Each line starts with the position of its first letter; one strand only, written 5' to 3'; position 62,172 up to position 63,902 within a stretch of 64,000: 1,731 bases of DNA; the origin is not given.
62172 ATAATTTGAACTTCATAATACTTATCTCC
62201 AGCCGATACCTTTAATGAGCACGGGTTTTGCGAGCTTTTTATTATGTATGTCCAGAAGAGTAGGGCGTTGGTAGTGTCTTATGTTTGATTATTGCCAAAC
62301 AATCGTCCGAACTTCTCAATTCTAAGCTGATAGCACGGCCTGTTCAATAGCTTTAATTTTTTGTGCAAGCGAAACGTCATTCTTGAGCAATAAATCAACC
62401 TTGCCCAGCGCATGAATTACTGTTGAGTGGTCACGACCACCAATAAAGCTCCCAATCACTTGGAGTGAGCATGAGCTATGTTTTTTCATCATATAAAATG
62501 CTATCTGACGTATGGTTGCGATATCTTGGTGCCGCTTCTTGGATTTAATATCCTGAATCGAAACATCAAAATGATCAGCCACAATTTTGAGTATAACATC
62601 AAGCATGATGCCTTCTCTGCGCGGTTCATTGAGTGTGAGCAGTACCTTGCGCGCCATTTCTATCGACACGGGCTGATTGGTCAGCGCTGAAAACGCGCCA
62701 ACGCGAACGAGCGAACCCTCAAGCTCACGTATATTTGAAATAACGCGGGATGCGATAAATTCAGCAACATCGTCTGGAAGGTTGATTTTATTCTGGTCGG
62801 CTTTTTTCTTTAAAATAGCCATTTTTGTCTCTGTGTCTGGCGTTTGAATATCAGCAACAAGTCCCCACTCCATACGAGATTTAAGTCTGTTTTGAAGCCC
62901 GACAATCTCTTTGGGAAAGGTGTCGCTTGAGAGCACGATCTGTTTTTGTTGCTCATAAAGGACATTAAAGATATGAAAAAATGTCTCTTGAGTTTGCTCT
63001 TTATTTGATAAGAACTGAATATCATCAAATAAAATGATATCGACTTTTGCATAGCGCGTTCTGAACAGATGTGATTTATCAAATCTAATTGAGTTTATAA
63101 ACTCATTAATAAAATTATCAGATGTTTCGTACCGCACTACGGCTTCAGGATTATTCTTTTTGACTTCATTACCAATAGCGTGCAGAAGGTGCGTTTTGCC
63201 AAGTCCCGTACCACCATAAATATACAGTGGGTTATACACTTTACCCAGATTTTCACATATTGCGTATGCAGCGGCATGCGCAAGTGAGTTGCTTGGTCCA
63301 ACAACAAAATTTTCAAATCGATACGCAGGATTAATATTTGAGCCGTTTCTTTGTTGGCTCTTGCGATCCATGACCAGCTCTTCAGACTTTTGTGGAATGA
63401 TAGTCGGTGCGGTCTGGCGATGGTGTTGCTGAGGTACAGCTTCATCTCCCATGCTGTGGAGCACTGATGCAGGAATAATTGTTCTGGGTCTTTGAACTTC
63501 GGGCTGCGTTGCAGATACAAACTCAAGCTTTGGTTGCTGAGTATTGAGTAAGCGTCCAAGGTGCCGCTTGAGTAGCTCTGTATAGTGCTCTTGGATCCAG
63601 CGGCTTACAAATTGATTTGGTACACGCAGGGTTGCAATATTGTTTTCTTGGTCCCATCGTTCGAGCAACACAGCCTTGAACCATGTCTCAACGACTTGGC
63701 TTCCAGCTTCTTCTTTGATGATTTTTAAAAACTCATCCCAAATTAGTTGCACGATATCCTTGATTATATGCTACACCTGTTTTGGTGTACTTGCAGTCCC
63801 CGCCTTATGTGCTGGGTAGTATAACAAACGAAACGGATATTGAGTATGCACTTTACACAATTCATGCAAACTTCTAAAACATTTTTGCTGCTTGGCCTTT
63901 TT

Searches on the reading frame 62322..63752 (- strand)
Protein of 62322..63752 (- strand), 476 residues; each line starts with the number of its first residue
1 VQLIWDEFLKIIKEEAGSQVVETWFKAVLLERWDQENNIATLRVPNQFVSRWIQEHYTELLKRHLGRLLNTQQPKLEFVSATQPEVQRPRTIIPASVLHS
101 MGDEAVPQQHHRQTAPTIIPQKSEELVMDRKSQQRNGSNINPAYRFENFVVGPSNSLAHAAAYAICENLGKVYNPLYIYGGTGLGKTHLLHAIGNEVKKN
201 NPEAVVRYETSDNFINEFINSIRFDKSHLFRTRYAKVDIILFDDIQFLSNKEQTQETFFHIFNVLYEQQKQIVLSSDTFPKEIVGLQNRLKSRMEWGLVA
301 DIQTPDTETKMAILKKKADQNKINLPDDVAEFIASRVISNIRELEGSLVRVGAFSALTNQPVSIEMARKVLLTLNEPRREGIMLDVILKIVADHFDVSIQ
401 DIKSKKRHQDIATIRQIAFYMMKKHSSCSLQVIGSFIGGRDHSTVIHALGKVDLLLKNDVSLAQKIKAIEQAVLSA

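Call 67: search_protein_families(library=pfam, proteins=[window:62322-63752:-], max_evalue=0.001)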
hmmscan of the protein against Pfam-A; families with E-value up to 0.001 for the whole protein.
window:62322-63752:- (476 aa): 7 families
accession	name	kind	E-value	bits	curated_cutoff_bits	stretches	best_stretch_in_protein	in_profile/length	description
PF00308.24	Bac_DnaA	-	1e-64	218.1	23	1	141-300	2-161/162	Bacterial DnaA ATPAse domain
PF08299.17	Bac_DnaA_C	-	6e-25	87.5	31.5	1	385-452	2-69/69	Bacterial dnaA protein helix-turn-helix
PF11638.13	DnaA_N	-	2.9e-12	46.6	24.6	1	4-65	3-63/65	DnaA N-terminal domain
PF01695.23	IstB_IS21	-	3.8e-08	33.5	24.1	1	177-279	96-196/238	IstB-like ATP binding protein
PF01637.24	ATPase_2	-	1.7e-06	28.5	33.2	0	173-218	20-65/225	ATPase domain predominantly from Archaea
PF22688.2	Hda_lid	-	2.4e-05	24.7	27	1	308-370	2-64/65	Hda, lid domain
PF00004.35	AAA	-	5.3e-05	24.1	21.2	1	177-268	2-91/131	ATPase family associated with various cellular activities (AAA)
